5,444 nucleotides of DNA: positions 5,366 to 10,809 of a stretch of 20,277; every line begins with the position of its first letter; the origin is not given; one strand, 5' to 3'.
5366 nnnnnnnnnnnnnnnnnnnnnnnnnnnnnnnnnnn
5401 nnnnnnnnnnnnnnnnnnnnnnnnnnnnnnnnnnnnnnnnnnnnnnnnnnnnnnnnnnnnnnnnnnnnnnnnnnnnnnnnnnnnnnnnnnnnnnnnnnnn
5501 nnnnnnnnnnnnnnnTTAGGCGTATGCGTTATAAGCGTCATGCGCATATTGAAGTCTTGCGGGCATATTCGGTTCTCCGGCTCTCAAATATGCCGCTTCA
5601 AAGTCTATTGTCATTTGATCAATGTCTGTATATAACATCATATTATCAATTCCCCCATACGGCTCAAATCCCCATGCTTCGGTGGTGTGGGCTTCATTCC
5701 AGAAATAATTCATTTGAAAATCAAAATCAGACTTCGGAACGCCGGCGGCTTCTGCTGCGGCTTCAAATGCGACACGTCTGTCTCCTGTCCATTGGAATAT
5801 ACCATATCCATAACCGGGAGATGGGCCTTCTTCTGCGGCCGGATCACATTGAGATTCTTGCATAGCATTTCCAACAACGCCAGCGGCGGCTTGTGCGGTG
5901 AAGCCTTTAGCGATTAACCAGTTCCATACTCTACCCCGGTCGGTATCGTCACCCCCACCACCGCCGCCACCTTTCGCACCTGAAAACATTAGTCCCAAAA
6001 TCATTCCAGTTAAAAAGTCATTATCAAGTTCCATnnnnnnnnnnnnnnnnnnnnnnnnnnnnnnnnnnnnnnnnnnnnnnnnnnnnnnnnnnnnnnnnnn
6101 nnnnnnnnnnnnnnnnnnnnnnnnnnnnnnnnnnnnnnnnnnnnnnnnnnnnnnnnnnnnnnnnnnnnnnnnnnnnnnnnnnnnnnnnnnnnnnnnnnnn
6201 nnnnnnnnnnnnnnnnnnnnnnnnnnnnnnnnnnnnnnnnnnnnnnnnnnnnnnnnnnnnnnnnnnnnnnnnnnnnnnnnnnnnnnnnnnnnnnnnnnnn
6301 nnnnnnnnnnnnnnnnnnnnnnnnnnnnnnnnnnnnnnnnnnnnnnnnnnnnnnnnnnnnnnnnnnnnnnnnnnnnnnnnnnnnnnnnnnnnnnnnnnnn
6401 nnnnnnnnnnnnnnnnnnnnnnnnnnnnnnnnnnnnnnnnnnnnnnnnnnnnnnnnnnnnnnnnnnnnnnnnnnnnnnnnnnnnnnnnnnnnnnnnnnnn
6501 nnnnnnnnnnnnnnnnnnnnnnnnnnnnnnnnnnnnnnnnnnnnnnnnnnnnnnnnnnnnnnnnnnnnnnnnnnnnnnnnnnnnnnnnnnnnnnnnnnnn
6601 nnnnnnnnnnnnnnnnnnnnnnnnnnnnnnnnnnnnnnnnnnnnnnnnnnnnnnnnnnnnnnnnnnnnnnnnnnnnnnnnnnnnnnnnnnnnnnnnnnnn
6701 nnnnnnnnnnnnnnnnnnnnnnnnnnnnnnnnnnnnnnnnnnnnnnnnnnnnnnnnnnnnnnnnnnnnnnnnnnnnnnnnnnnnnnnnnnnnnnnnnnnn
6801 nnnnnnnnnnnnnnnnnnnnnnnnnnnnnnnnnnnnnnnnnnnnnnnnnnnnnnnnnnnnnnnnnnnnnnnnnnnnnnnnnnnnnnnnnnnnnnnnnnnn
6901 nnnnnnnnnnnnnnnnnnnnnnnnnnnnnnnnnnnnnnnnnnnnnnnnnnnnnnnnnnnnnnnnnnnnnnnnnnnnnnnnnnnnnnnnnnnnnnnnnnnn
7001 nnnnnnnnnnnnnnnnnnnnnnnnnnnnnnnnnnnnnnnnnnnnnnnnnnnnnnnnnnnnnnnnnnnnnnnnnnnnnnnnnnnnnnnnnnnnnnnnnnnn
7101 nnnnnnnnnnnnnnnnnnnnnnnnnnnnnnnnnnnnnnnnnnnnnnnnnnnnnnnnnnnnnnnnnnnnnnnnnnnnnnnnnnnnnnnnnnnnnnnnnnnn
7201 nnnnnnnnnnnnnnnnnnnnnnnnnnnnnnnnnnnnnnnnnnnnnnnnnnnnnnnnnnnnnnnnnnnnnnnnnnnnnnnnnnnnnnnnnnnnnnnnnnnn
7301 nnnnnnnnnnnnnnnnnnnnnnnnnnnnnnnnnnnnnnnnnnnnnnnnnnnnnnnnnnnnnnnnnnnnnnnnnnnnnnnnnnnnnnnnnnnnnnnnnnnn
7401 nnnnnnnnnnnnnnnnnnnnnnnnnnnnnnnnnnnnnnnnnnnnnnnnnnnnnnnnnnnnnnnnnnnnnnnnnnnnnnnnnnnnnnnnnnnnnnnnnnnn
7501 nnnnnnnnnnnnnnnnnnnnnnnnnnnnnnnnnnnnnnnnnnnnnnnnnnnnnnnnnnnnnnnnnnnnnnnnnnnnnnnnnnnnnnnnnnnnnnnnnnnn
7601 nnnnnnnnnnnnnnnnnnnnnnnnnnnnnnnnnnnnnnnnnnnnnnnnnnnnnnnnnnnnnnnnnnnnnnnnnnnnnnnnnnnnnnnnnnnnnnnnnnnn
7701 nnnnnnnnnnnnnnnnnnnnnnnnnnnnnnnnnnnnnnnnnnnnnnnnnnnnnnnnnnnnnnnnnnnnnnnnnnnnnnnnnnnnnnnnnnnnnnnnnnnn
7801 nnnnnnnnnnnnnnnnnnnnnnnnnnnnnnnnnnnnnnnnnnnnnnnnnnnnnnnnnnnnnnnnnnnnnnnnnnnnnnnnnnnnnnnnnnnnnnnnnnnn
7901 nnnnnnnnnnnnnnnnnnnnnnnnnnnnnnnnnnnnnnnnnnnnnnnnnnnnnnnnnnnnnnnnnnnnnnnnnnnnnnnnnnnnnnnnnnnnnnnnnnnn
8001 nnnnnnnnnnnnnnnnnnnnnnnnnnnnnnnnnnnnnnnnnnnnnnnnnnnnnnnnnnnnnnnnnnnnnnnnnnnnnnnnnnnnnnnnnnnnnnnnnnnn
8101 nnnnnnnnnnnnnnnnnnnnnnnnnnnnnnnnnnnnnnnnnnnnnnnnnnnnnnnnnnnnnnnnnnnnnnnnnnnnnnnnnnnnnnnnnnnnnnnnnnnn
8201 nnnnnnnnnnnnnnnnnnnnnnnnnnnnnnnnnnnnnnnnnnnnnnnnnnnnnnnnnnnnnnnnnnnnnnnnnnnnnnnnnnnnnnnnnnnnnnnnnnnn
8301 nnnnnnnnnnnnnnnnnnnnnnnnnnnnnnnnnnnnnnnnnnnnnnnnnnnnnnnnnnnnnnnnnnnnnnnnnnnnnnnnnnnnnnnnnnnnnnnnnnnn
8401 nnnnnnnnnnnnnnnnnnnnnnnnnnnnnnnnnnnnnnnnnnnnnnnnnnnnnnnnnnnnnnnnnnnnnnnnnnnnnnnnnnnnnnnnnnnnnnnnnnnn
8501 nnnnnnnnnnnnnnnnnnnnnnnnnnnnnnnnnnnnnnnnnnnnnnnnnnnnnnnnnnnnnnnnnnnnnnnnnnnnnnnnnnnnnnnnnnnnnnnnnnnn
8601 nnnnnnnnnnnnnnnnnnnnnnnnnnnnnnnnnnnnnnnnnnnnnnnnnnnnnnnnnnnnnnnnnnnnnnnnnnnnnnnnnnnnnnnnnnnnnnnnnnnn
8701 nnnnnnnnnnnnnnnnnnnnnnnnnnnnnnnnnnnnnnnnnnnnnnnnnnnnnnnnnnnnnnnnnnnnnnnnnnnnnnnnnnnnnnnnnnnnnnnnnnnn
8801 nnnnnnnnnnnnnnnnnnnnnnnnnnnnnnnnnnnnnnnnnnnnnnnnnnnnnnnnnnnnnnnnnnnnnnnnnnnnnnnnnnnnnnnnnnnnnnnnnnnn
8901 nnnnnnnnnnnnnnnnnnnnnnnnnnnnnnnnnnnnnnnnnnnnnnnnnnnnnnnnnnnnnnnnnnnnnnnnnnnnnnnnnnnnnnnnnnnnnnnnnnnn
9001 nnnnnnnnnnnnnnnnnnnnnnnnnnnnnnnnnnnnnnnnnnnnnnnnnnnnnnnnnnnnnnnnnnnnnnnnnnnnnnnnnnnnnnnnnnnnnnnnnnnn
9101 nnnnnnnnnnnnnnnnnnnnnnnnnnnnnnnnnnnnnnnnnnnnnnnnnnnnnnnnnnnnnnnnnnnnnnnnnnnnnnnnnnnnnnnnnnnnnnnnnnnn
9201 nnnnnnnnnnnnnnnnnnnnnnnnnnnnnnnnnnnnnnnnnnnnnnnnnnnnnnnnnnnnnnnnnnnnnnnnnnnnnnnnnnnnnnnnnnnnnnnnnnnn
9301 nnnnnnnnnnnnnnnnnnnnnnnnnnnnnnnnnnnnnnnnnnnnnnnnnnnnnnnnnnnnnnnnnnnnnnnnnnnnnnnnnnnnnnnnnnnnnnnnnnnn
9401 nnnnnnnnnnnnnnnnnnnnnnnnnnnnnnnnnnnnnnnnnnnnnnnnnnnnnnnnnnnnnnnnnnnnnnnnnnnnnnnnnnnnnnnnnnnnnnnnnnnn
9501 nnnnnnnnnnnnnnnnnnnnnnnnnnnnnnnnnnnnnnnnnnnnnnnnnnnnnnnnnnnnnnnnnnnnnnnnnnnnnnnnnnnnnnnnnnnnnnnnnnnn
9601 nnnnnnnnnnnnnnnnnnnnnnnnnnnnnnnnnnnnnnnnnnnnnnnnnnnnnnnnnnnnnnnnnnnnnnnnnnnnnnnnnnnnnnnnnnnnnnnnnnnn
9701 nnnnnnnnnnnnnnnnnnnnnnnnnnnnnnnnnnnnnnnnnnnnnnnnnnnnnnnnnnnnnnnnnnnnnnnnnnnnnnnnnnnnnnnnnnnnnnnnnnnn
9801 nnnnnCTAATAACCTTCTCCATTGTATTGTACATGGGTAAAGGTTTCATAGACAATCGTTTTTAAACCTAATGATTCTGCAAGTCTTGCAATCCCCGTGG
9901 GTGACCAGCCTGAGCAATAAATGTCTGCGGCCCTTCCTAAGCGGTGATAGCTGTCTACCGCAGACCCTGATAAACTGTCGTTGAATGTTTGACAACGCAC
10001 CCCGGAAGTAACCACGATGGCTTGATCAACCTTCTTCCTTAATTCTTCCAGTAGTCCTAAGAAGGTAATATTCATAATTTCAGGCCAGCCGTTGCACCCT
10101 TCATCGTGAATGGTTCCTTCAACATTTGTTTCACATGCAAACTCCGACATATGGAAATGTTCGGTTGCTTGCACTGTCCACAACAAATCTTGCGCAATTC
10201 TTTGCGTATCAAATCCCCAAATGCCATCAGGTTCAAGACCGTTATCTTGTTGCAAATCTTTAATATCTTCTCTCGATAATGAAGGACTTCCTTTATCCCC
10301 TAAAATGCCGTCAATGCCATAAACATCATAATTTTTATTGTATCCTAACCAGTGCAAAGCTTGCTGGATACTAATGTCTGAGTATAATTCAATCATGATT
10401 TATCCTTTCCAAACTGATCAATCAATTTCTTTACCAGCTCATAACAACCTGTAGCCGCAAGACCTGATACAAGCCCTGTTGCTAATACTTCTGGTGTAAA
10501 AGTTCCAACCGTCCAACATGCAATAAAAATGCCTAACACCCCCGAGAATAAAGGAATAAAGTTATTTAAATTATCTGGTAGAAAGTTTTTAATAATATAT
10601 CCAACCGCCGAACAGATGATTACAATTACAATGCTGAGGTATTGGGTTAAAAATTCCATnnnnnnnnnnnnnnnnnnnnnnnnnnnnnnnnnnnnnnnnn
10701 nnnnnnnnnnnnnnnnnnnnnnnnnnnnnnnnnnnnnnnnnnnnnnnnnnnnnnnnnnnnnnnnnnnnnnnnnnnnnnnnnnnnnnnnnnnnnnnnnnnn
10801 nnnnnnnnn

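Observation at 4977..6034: The gp13-type tail hydrolase is split into two coupled ORFs that share an N-terminal motif and are conspicuously GC-rich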

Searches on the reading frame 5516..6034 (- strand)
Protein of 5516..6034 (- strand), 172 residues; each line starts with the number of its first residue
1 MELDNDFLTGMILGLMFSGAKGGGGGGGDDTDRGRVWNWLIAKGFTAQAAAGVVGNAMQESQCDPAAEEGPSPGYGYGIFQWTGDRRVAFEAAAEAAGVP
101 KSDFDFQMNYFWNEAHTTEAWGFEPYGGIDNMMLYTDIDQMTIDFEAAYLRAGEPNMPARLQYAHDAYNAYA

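Call 6: search_protein_families(library=pfam, proteins=[window:5516-6034:-], max_evalue=0.01)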
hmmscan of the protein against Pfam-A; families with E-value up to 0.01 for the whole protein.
window:5516-6034:- (172 aa): 1 family
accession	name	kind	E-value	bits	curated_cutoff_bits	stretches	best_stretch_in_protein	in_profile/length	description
PF18013.6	Phage_lysozyme2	-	9.3e-32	110.6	28.2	1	35-171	5-140/140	Phage tail lysozyme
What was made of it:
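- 5516..6034 (-): Stand-alone tail lysozyme gene (172 aa). PF18013 E 9e-32 (call 6).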

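Call 7: search_protein_families(library=phrogs, proteins=[window:5516-6034:-], max_evalue=0.001)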
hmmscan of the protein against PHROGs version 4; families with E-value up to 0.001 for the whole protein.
window:5516-6034:- (172 aa): 10 families
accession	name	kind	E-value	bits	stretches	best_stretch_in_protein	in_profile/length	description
phrog_11037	-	unknown function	1e-16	62.1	1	35-170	20-157/365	-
phrog_9570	-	tail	2.2e-14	54.3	1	30-159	477-602/689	tail length tape measure protein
phrog_8949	-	unknown function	3e-13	51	1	23-117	326-418/557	-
phrog_24249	-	tail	8.7e-09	35.7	1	35-168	15-150/739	tail protein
phrog_1067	-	head and packaging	1.4e-06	28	1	15-149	551-699/991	minor head protein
phrog_24864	-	unknown function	7.3e-06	25.6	1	38-120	127-213/729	-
phrog_19487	-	tail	1e-05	25.1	1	23-121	816-915/1147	tail length tape measure protein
phrog_20388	-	lysis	2.6e-05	24.4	0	33-66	9-42/527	endolysin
phrog_35693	-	unknown function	0.00011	21.2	1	37-165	163-297/858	-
phrog_5453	-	unknown function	0.00015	21.9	1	25-70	559-604/863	-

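Call 9: search_dna_similar(query=window:5516-6034:-, collection=phages, mode=protein, max_rows=40)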
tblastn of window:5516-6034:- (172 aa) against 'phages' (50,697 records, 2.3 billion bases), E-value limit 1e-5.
Records with a match: 363; places in all: 363; records where one place covers at least 80% of the query: 0.
Best place of each record, by identity: <60% 363.
By first word of the organism name: Staphylococcus 319; Bacillus 18; Cellulophaga 7; Mammaliicoccus 6; Bacteriophage 4; Lactococcus 2; Cyanophage 1; Phage 1; Eggerthella 1; Enterococcus 1; and 3 more.
By host as written in the record: Staphylococcus aureus 115; - 38; Staphylococcus carnosus TM300 22; Staphylococcus sp. 21; Staphylococcus xylosus M1997-2/10 9; Bacillus megaterium 6; Staphylococcus aureus ATCC 25923 6; Staphylococcus 6; and 90 more.
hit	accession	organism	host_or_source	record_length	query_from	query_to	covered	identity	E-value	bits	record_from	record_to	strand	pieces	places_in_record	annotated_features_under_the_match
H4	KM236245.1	Bacillus phage Mater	Bacillus megaterium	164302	36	171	79%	35.3%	2e-14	76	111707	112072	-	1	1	tail lysin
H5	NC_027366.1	Bacillus phage Mater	Bacillus megaterium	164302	36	171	79%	35.3%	2e-14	76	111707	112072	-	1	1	tail associated lysin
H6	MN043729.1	Bacillus phage vB_BmeM-Goe8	Bacillus megaterium DSM 319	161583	37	172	79%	34.6%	4e-15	77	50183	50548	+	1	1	DNA transfer protein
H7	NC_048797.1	Bacillus phage vB_BmeM-Goe8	Bacillus megaterium DSM 319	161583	37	172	79%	34.6%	4e-15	77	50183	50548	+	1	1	tail associated lysin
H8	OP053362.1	Cyanophage S-TIM54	Parasynechococcus marenigrum WH 8102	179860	49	170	71%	37.9%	4e-9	60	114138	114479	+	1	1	virion structural protein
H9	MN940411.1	Phage f2b1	Staphylococcus aureus ZH 2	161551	36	171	79%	33.8%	2e-13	72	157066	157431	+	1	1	DNA transfer protein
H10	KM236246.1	Bacillus phage Moonbeam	Bacillus megaterium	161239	36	169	78%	34.3%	2e-14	75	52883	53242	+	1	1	tape measure protein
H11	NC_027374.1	Bacillus phage Moonbeam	Bacillus megaterium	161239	36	169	78%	34.3%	2e-14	75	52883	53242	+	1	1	tail associated lysin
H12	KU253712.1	Bacillus phage Eldridge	Bacillus megaterium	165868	36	169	78%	34.3%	1e-11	67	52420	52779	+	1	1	tail lysin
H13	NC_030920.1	Bacillus phage Eldridge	Bacillus megaterium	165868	36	169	78%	34.3%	1e-11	67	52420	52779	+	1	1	tail associated lysin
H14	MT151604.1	Bacillus phage P59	Cytobacillus oceanisediminis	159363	36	172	80%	33.6%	1e-14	76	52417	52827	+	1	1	putative tail lysin 2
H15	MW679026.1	Eggerthella phage LE2-3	Eggerthella lenta DSM 2243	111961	36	171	79%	33.8%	5e-9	60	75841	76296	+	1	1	tail protein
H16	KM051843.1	Bacillus phage Bobb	Bacillus pumilus SAFR32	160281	36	172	80%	33.3%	1e-14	76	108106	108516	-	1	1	tail lysin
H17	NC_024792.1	Bacillus phage Bobb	Bacillus pumilus SAFR32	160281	36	172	80%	33.3%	1e-14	76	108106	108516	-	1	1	tail associated lysin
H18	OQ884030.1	Bacillus phage SDFMU_Pbc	Bacillus subtilis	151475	36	172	80%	32.9%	7e-15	77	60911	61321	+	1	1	putative tail lysin 2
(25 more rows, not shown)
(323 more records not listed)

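Call 18: find_related_loci(query=window:5516-6034:-, collection=viral_contigs, flank=4000)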
Query window:5516-6034:- (172 aa) in viral_contigs; peptide patterns used: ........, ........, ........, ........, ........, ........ (x = any residue, [..] = any of these).
2 stretches matched a pattern; 1 encode a relative of the query (tblastn E <= 1e-3); 1 distinct loci.
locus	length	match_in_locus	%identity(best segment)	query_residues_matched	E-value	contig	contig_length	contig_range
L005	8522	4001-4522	89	1-172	4e-90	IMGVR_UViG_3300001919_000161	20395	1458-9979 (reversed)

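Call 20: find_homologous_proteins(query=window:5516-6034:-, max_evalue=0.00001)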
Query window:5516-6034:- (172 aa): 2 proteins with E <= 0.00001 among 631 candidates.
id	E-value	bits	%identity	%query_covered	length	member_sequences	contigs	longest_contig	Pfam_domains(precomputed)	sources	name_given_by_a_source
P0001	3.1e-99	349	89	100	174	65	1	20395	PF18013.7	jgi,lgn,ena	-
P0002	4.6e-86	306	78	98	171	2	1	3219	PF18013.7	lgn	-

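Call 23: find_encoding_contigs(protein=P0002, flank=4000, max_places=4)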
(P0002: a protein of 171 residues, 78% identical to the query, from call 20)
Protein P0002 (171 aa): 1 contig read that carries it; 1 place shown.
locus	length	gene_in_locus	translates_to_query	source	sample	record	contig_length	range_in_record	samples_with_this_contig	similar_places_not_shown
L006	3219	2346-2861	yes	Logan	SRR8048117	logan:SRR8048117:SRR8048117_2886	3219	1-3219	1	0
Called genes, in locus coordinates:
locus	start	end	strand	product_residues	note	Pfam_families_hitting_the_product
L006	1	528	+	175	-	?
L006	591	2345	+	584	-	PF16838:Caud_tail_N, PF20934:phi29_gp9_C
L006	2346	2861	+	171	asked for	PF18013:Phage_lysozyme2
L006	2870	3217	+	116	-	?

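Call 38: search_solved_structures(query=window:5519-6034:-, max_evalue=0.01, show_alignments=2)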
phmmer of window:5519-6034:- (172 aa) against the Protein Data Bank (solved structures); distinct sequences matched with E-value up to 0.01: 2.
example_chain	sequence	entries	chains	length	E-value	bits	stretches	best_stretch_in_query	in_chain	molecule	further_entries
3csr_A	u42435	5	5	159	5.7e-07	33.1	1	36-165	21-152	Morphogenesis protein 1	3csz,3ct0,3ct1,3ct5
3csq_A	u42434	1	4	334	6.1e-06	29.8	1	36-165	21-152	Morphogenesis protein 1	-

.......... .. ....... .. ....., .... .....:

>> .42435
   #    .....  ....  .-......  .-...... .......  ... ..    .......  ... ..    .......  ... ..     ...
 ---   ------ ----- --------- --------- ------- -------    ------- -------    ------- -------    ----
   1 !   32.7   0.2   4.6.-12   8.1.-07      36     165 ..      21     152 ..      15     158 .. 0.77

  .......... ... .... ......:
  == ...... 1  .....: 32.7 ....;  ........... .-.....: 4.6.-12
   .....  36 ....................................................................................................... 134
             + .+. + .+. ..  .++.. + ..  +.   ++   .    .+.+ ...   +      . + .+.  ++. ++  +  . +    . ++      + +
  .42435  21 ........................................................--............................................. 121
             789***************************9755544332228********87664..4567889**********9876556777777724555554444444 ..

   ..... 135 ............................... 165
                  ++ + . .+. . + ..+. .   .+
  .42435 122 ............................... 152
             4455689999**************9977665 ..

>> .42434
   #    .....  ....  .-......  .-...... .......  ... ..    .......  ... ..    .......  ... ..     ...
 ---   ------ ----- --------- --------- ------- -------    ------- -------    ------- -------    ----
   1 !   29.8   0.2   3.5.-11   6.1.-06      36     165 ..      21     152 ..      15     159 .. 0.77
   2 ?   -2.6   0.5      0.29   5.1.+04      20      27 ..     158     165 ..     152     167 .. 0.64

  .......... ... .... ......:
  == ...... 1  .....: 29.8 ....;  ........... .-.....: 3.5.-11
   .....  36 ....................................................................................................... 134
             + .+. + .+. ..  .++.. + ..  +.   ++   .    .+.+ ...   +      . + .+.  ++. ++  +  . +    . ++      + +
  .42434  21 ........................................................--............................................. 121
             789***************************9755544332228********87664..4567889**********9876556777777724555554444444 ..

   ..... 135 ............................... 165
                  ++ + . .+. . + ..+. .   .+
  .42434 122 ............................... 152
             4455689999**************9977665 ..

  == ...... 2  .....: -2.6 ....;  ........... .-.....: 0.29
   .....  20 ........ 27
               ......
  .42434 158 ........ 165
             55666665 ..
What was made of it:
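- On phi29 gp13-type tail-associated lysin (two-domain morphogenesis protein 1): The Glu in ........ aligns with the gp13 Glu (call 38).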

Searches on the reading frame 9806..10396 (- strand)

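Call 6: search_protein_families(library=pfam, proteins=[window:9806-10396:-], max_evalue=0.01)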
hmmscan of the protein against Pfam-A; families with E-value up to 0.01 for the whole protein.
window:9806-10396:- (196 aa): 2 families
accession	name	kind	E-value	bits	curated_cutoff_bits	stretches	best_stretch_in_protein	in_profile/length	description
PF08291.16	Peptidase_M15_3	-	2.9e-12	47.1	23.2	1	80-189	2-107/108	Peptidase M15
PF01471.23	PG_binding_1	-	1.5e-07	32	23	1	10-65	8-54/57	Putative peptidoglycan binding domain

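Call 7: search_protein_families(library=phrogs, proteins=[window:9806-10396:-], max_evalue=0.001)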
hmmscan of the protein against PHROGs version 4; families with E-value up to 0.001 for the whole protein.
window:9806-10396:- (196 aa): 4 families
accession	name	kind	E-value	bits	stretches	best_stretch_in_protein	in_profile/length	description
phrog_894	-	lysis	1e-24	88.3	1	42-194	8-164/389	endolysin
phrog_2649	-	lysis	1.4e-08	35.9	1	9-70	186-237/261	endolysin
phrog_17373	-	other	0.00018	22.3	1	101-180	29-108/224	peptidase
phrog_1493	-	lysis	0.00055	20.2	1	10-72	253-309/394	endolysin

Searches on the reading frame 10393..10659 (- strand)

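Call 45: search_protein_families(library=pfam, proteins=[window:10393-10659:-], max_evalue=0.01)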
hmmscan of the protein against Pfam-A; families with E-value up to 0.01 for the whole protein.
window:10393-10659:- (88 aa): 2 families
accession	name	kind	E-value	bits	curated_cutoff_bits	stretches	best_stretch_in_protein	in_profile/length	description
PF16079.10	Phage_holin_5_2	-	1e-09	38.9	29.2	1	12-78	1-75/76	Phage holin family Hol44, in holin superfamily V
PF04474.17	DUF554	-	0.0072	16.3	25.1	1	8-67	5-65/220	Protein of unknown function (DUF554)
